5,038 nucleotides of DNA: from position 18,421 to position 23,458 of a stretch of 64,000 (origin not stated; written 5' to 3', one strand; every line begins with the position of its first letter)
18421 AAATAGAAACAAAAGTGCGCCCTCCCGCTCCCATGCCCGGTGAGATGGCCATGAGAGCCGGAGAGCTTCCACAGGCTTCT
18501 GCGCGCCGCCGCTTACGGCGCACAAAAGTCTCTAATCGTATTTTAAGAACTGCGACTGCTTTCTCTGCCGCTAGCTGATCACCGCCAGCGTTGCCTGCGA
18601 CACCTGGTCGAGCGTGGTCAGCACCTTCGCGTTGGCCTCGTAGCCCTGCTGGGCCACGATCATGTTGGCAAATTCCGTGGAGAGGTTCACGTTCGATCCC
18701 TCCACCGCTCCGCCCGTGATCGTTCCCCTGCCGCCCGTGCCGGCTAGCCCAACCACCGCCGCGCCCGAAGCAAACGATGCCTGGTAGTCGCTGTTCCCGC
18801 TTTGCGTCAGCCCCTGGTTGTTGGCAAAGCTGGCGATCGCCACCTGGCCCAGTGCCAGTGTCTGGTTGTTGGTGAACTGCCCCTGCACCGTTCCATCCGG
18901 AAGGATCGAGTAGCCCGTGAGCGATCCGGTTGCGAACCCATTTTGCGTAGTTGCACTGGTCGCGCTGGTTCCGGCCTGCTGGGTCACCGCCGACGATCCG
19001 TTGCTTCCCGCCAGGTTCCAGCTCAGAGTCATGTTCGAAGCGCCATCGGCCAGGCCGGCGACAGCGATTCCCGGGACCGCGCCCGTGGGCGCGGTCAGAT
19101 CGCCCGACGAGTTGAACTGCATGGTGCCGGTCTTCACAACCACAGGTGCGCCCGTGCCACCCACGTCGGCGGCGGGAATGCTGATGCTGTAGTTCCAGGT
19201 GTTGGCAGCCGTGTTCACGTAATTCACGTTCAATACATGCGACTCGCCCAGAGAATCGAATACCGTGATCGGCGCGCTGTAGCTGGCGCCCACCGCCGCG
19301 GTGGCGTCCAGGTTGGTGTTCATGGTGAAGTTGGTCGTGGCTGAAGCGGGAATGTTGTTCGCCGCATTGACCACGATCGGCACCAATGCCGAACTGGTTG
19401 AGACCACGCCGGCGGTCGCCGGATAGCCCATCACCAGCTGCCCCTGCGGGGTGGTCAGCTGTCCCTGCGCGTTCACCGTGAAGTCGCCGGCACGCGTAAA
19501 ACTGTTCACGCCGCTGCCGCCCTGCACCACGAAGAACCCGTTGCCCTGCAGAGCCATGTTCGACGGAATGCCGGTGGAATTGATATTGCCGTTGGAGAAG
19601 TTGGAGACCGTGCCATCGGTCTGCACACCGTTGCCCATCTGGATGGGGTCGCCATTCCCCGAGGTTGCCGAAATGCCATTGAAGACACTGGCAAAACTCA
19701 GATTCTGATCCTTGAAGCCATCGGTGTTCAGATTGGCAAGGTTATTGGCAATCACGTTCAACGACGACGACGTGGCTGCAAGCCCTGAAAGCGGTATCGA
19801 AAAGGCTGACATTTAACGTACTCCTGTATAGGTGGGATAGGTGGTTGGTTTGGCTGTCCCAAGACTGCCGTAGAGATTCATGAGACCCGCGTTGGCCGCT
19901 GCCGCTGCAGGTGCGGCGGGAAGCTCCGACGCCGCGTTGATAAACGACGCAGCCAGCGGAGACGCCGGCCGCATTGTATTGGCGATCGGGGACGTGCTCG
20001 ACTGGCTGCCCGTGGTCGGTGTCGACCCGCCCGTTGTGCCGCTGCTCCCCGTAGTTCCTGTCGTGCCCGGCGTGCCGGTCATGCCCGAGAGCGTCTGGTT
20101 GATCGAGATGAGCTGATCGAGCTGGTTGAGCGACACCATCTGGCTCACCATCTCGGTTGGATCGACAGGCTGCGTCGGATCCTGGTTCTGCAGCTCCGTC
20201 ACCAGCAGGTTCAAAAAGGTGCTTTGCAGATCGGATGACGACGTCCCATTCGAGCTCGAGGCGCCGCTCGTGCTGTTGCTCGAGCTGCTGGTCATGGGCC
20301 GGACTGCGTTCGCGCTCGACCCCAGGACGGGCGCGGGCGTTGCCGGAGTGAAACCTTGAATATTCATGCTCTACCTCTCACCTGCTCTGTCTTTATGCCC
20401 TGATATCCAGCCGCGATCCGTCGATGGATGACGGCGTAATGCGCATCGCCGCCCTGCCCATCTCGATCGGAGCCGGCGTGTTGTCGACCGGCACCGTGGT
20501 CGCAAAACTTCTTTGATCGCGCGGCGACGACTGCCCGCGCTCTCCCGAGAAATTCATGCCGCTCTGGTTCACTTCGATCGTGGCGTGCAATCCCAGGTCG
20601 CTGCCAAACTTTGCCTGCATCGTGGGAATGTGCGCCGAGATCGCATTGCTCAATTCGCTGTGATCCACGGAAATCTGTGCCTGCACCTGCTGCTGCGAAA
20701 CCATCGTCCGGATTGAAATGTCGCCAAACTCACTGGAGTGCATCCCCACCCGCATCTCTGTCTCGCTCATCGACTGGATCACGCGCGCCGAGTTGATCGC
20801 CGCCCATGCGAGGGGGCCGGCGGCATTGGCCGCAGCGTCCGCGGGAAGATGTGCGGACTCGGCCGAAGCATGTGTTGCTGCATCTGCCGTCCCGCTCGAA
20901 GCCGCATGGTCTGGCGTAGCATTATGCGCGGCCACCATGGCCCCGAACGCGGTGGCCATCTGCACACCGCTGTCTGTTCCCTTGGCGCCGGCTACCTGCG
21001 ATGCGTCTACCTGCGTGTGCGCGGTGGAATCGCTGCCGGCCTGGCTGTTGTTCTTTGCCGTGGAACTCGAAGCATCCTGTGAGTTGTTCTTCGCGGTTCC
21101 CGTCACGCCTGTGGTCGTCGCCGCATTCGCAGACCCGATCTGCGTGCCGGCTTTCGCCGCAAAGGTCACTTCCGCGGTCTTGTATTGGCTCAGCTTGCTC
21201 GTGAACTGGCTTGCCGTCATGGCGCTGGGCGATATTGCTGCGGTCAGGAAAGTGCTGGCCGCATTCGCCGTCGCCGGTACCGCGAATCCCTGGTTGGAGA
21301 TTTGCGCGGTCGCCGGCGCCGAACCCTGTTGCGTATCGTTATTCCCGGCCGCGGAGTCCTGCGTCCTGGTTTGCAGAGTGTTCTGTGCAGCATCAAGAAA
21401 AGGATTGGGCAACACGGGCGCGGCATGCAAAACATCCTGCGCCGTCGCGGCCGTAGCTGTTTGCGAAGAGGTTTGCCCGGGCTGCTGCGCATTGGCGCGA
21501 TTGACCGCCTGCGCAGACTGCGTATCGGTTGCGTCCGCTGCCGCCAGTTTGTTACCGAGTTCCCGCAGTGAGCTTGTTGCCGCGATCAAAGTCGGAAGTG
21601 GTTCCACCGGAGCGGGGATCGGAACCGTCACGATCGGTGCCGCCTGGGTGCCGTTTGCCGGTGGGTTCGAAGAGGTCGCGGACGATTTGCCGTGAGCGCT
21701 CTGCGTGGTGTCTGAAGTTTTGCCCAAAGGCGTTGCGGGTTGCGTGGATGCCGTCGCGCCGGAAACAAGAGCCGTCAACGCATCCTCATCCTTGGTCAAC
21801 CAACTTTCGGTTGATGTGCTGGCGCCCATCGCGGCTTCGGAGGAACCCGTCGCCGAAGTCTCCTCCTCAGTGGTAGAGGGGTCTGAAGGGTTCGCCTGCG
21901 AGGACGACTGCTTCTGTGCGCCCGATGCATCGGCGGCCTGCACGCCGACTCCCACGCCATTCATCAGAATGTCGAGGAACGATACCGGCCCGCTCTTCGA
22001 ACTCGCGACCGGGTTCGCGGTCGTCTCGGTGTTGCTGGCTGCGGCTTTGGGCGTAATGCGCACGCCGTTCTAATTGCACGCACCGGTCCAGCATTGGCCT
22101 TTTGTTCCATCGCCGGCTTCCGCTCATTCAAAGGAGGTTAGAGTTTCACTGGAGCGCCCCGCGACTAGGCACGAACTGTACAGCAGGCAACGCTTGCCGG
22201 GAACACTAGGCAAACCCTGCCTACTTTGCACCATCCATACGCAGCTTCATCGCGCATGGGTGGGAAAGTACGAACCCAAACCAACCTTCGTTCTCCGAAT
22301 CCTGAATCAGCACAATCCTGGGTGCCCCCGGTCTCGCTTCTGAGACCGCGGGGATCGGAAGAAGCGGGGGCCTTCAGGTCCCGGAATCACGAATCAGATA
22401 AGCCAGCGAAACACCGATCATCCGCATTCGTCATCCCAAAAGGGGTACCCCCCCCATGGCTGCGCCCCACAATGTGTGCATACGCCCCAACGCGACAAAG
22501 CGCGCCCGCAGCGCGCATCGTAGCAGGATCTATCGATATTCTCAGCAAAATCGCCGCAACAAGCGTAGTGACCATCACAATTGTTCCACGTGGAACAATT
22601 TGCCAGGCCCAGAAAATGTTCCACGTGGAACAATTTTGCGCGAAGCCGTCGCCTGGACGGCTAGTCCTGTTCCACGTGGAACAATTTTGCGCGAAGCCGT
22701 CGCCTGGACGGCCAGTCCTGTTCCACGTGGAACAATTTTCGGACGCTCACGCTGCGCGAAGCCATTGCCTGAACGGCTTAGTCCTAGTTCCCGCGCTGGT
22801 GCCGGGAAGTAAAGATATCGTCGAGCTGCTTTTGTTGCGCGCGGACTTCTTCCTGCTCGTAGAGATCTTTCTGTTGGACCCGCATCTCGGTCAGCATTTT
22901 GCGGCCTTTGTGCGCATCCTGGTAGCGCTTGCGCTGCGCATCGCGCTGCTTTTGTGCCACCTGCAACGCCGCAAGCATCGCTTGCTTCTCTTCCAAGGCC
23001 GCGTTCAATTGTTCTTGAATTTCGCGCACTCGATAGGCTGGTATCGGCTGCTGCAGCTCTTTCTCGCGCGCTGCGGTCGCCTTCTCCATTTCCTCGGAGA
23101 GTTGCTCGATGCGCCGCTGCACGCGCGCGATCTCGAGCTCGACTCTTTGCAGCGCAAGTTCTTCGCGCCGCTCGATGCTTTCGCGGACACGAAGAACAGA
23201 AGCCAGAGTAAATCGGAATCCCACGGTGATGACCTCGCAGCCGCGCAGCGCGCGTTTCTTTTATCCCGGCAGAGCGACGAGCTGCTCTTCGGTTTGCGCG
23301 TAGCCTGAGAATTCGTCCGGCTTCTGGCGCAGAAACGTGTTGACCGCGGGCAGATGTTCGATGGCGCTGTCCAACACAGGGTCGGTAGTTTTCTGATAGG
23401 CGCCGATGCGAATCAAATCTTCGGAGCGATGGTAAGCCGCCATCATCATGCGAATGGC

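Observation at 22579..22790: Tandem array of four parS-type palindromes inside the flagellar cluster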

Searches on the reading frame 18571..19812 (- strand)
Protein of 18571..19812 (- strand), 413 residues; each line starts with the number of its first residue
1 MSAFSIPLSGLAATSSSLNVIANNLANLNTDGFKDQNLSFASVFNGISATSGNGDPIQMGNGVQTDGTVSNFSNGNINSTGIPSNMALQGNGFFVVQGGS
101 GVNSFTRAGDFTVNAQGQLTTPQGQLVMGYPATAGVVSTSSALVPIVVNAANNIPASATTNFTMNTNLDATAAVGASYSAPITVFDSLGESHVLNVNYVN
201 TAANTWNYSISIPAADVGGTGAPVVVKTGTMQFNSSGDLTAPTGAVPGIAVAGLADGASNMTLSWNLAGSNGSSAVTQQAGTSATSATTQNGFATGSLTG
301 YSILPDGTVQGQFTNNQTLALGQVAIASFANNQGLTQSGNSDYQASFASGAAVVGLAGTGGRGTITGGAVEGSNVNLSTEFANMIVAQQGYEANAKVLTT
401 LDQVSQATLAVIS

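Call 10: search_protein_families(library=pfam, proteins=[window:18571-19812:-], max_evalue=0.01)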
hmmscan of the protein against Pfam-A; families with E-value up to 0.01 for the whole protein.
window:18571-19812:- (413 aa): 4 families
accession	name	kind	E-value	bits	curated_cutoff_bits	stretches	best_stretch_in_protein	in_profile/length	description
PF07559.19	FlgE_D2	-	4.6e-19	69.7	22.7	1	163-293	7-142/142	Flagellar basal body protein FlaE D2 domain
PF06429.18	Flg_bbr_C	-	2.5e-16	59.4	23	1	368-409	3-44/46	Flagellar basal body rod FlgEFG protein C-terminal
PF22692.1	LlgE_F_G_D1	-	9.8e-13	48.5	27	1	87-156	1-49/64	Flagellar hook protein FlgE/F/G D1 domain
PF00460.25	Flg_bb_rod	-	3.1e-09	37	20.7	1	9-34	6-31/31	Flagella basal body rod protein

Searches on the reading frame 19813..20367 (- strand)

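Call 10: search_protein_families(library=pfam, proteins=[window:19813-20367:-], max_evalue=0.01)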
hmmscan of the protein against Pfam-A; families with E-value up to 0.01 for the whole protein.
window:19813-20367:- (184 aa): 1 family
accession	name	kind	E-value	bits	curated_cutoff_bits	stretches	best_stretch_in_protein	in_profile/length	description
PF03963.19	FlgD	-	7.4e-20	71.4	27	1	26-94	6-74/75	Flagellar hook capping protein - N-terminal region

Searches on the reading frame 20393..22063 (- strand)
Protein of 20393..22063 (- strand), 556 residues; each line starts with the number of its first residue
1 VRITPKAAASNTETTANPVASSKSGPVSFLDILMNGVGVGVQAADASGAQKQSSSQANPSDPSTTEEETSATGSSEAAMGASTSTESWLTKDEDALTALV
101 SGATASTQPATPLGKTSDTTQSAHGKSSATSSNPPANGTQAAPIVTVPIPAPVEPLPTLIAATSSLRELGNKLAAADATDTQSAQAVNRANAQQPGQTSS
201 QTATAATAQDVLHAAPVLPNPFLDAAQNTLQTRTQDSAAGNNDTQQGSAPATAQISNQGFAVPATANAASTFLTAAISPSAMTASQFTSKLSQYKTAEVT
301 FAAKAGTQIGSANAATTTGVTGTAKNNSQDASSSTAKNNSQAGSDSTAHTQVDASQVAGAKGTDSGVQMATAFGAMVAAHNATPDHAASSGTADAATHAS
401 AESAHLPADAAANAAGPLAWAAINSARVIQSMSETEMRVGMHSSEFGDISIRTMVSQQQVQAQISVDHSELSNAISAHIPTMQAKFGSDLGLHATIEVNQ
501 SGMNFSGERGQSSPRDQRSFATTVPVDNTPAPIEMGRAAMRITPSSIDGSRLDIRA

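Call 10: search_protein_families(library=pfam, proteins=[window:20393-22063:-], max_evalue=0.01)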
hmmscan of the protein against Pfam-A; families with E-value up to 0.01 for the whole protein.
window:20393-22063:- (556 aa): 1 family
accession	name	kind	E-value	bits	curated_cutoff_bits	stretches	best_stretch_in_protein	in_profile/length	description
PF02120.21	Flg_hook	-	4.6e-05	23.6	29.8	1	433-487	11-65/85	Flagellar hook-length control protein FliK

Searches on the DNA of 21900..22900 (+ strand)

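Call 26: search_rna_families(source=window, start=21900, end=22900, threshold=evalue, max_evalue=5)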
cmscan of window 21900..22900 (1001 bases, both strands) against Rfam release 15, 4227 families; matches with E-value up to 5: 3.
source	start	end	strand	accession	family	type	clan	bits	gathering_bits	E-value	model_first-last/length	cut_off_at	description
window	22573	22641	-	RF03816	MIR6297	Gene; miRNA;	-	25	114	0.049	1-107/107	no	MIR6297 microRNA precursor family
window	22580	22634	+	RF03506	mir-587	Gene; miRNA;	-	18.2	80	0.87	1-74/74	no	mir-587 microRNA precursor family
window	22583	22631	-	RF03711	mir-784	Gene; miRNA;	-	17.7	94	1.7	1-77/77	no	mir-784 microRNA precursor family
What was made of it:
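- Tried and rejected: The gap gave only meaningless weak miRNA hits to the palindromes (call 26).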

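Call 49: search_dna_similar(query=window:22230-22790:+, collection=plasmids, mode=distant, max_evalue=0.01, max_rows=15)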
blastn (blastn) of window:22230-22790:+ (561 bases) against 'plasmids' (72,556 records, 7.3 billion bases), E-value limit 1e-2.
No match.

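Call 50: search_dna_similar(query=window:22230-22790:+, collection=phages, mode=distant, max_evalue=0.01, max_rows=15)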
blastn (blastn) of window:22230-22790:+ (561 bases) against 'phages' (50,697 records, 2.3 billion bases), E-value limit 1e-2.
No match.
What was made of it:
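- Tried and rejected: The 561-bp insertion has no blastn match in 72,556 plasmids or 50,697 phages (calls 49, 50).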

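Call 71: build_rna_model(alignment_id=A4)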
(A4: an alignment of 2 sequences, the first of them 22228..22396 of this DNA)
Model R1 built from alignment A4 (2 sequences, 178 columns); structure: RNAalifold consensus.
model positions 178; base pairs 29; branch points 4; effective number of sequences 1.27; information 0.59 bits per position. Calibrated on 0.2 Mb of random sequence (short: E-values are rough).
structure used (alignment columns):
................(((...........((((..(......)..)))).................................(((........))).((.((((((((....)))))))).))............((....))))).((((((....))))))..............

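Call 73: search_with_rna_model(model_id=R1, sources=[L093, L094, L095, L096, L097, L098, L099, L100, L101, L102, L103, L104, L105, L106, L107, L108, L109, L110, L111, L112, L113, L114, L115, L116, L117, L118, L119, L120, L121, L122, L123, L124, L125, L126, L127, L128, L129, L130, L131, L132, L133, L134, L135, L136, L137, L138, L139, L140, L141, L142, L143, L144, L145, L146, L147, L148, L149, L150, L151, L152, L153, L154, L155, L156, L157, L158, L159, L160, L161, L162, L163, L164, L165, L166, L167, L168, L169, L170, L171, L172, L173, L174, L175, L176, L177, L178, L179, L180, L181, L182, L183, L184, L185, L186, L187, L188, L189, L190, L191, L192], max_evalue=1)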
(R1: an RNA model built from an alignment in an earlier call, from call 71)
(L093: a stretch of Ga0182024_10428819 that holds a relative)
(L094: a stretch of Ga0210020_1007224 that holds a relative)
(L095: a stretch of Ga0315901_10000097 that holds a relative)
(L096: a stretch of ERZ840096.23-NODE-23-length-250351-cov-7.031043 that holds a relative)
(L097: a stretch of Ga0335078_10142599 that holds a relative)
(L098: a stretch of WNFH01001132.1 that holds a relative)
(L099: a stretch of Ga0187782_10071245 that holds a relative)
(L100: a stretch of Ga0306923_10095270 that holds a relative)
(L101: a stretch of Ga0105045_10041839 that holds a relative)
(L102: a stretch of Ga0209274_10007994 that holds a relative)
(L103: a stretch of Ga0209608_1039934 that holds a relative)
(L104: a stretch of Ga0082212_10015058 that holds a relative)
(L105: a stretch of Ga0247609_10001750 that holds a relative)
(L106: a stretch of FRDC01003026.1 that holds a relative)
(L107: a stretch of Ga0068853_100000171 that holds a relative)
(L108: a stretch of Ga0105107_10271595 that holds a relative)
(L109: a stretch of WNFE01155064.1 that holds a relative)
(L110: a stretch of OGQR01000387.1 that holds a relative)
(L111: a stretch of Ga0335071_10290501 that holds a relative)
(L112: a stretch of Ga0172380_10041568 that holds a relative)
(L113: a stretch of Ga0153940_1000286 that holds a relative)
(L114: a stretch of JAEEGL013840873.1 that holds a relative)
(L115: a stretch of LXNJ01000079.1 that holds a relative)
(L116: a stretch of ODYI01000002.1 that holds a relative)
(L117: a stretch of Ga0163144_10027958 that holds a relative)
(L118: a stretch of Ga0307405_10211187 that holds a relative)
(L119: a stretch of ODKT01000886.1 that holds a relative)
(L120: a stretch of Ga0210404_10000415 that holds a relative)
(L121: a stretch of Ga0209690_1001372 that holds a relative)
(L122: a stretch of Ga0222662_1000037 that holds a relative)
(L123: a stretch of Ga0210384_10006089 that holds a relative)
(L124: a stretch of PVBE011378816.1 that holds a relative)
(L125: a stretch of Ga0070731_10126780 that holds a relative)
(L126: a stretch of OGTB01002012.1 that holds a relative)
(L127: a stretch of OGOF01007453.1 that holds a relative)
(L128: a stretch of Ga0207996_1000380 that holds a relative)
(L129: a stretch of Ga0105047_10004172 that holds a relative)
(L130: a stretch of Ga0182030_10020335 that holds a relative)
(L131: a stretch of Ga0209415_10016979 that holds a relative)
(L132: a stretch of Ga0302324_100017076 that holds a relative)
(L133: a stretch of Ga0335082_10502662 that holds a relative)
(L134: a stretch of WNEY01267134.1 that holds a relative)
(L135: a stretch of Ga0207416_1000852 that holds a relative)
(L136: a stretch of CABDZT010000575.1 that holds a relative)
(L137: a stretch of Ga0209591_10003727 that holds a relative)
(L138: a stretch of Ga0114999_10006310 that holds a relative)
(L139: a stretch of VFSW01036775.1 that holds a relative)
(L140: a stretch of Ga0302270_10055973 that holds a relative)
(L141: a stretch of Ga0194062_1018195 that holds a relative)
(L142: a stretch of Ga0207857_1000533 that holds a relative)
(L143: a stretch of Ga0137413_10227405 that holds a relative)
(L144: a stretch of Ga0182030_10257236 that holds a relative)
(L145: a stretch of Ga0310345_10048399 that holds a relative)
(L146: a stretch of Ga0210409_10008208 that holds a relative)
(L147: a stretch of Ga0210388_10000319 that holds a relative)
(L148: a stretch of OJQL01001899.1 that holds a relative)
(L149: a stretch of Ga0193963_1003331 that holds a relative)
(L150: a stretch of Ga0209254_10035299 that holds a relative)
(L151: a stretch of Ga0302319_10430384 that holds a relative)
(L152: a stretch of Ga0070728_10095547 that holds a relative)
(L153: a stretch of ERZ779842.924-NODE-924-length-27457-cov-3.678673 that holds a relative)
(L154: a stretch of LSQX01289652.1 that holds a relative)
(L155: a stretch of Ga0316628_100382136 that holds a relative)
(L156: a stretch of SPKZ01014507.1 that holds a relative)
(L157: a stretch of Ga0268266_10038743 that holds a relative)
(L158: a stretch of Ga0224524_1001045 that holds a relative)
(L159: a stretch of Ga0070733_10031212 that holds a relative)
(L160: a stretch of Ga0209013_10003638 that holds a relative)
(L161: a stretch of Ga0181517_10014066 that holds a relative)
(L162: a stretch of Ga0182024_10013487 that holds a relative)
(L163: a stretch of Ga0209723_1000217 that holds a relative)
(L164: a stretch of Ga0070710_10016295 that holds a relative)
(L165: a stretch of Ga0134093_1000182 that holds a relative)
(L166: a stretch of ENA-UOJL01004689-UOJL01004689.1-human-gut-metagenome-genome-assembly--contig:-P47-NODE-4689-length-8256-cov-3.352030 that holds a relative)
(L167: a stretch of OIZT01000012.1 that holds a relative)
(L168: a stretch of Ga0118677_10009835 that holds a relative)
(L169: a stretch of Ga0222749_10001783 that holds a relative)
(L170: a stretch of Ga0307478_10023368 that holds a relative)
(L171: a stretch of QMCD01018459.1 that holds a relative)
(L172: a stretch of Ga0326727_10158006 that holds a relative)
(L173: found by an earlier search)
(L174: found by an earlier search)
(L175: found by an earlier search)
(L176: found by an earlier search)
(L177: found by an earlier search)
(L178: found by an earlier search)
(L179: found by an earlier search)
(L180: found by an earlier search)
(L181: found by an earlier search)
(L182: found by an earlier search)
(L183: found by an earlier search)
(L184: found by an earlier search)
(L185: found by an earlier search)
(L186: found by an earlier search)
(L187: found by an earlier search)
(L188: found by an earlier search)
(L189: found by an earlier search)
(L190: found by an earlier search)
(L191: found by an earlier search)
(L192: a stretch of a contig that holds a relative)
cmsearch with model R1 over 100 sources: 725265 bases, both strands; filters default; matches with E-value up to 1: 4.
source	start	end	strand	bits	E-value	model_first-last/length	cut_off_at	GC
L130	1622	1796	+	200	7.1e-49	1-178/178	no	0.62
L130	283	527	+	75.4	5.7e-17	1-178/178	no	0.61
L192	923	1110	+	17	0.05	1-178/178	no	0.62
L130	1718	1743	-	15.1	0.16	99-124/178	no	0.65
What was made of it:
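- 22228..22396 (+): Structured repeat element of about 170 nt (REP/MITE-like) inside the same insertion. It is not part of the centromere itself. A covariance model finds a second copy at L130:283-527, E=6e-17 (call 73).
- It is embedded in an insertion that also contains a repeat element (call 73).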

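Call 74: search_with_rna_model(model_id=R1, sources=[window, L193, L194, L195, L196, L197, L198, L199, L200, L201, L202, L203, L204, L205, L206, L207, L208, L209, L210, L211, L212, L085, L086, L091, L213, L214, L216, L218, L219, L005, L006, L007, L008, L009, L010, L011, L012, L013, L014, L015, L016, L017, L018, L019, L020, L021, L022, L023, L024, L025, L026, L027, L028, L029, L030, L031, L032, L033, L034, L035, L036, L037, L038, L039, L040, L041, L042, L043, L044, L045, L046, L047, L048, L049, L050, L051, L052, L053, L054, L055, L056, L057, L058, L059, L061, L064, L066, L067, L071, L073, L082], max_evalue=1)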
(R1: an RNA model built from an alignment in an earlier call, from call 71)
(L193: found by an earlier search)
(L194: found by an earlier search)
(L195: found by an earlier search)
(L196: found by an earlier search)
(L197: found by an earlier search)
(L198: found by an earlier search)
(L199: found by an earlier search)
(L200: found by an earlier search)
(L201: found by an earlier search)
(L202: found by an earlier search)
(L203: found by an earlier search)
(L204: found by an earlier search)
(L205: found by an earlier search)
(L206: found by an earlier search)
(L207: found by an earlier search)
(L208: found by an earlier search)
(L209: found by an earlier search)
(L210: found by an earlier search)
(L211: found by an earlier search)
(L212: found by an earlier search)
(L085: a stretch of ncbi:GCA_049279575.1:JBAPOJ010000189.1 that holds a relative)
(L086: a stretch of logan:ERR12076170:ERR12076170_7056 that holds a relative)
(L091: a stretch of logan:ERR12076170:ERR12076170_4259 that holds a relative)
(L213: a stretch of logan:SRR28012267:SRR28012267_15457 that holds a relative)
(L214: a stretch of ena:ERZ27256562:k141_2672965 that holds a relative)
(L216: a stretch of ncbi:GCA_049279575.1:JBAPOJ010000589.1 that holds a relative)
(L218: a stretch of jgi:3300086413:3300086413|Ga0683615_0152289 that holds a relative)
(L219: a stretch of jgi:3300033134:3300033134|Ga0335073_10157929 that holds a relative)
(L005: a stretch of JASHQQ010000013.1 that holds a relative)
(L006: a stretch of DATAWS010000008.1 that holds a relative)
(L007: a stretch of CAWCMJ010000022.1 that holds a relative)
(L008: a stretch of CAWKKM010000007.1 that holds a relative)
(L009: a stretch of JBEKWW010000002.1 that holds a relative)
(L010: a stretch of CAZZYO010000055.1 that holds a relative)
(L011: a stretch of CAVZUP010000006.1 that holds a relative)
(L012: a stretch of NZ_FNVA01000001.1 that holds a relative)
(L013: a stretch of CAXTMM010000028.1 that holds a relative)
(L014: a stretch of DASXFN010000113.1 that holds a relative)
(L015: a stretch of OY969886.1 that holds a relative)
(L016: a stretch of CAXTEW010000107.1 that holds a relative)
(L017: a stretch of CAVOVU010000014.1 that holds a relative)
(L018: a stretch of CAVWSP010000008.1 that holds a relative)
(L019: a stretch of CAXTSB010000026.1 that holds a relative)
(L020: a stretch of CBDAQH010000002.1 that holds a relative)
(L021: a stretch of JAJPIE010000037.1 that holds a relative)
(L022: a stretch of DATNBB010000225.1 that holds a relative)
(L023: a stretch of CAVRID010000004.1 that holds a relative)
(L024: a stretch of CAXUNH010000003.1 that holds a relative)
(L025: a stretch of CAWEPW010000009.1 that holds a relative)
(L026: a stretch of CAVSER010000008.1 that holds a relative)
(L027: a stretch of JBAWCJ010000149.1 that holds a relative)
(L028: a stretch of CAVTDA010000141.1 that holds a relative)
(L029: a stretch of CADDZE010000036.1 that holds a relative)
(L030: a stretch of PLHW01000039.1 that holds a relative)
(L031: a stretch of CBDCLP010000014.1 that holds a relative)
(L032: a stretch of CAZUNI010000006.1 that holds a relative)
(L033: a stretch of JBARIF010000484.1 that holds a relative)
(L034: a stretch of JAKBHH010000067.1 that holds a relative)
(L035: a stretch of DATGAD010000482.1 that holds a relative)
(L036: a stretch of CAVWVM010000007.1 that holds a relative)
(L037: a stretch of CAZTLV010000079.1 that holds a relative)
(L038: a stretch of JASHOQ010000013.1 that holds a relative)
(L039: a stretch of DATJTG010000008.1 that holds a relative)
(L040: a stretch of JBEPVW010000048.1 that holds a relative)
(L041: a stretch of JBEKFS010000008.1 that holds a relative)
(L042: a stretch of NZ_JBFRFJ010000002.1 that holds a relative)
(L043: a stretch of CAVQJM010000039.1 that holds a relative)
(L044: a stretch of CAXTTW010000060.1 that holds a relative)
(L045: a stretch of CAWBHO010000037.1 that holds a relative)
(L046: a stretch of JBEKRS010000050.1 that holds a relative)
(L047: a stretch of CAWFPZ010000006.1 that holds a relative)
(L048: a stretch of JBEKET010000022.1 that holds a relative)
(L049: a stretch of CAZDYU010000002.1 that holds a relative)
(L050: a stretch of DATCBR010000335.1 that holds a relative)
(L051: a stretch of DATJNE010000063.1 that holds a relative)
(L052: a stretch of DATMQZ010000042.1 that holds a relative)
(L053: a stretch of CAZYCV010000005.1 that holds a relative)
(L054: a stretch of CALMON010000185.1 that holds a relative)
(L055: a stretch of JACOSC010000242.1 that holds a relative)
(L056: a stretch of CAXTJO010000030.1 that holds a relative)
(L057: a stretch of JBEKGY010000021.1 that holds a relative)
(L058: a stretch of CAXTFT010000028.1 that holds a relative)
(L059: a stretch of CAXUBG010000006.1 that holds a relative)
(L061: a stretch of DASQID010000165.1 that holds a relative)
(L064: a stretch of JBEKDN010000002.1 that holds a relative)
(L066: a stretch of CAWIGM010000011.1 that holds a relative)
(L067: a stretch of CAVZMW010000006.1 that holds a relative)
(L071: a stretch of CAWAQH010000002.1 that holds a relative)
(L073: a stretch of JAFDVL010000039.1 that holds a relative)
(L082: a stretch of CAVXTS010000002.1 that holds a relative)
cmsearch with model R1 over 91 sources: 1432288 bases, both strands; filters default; matches with E-value up to 1: 4.
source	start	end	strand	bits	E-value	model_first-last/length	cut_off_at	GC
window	22228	22396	+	195.4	2.2e-47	1-178/178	no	0.59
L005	5875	5898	+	19.3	0.025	100-123/178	no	0.75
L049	12814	12958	-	17.8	0.06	1-178/178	no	0.53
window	22296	22479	-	14.2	0.51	1-178/178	no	0.6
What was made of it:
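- Tried and rejected: A covariance model found it only in L130 (two copies) and in none of the other 119 parS-bearing contigs (calls 73, 74).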

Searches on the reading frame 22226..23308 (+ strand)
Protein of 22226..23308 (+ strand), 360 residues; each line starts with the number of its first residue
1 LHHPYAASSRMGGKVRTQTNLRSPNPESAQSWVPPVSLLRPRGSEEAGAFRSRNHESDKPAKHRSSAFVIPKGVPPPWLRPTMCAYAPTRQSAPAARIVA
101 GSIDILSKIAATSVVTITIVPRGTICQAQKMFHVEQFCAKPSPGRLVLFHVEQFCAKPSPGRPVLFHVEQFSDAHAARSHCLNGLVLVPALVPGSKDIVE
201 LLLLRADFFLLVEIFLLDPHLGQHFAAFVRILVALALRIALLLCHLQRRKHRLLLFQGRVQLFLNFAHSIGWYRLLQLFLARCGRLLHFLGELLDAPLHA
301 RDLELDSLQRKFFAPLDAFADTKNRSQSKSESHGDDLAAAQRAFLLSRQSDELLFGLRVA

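Call 10: search_protein_families(library=pfam, proteins=[window:22226-23308:+], max_evalue=0.01)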
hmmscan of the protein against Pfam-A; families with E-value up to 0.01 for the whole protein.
window:22226-23308:+ (360 aa): 0 families
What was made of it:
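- Tried and rejected: The plus-strand ORFs at 22226-23308 and 22456-22812 have no Pfam hit (call 10).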
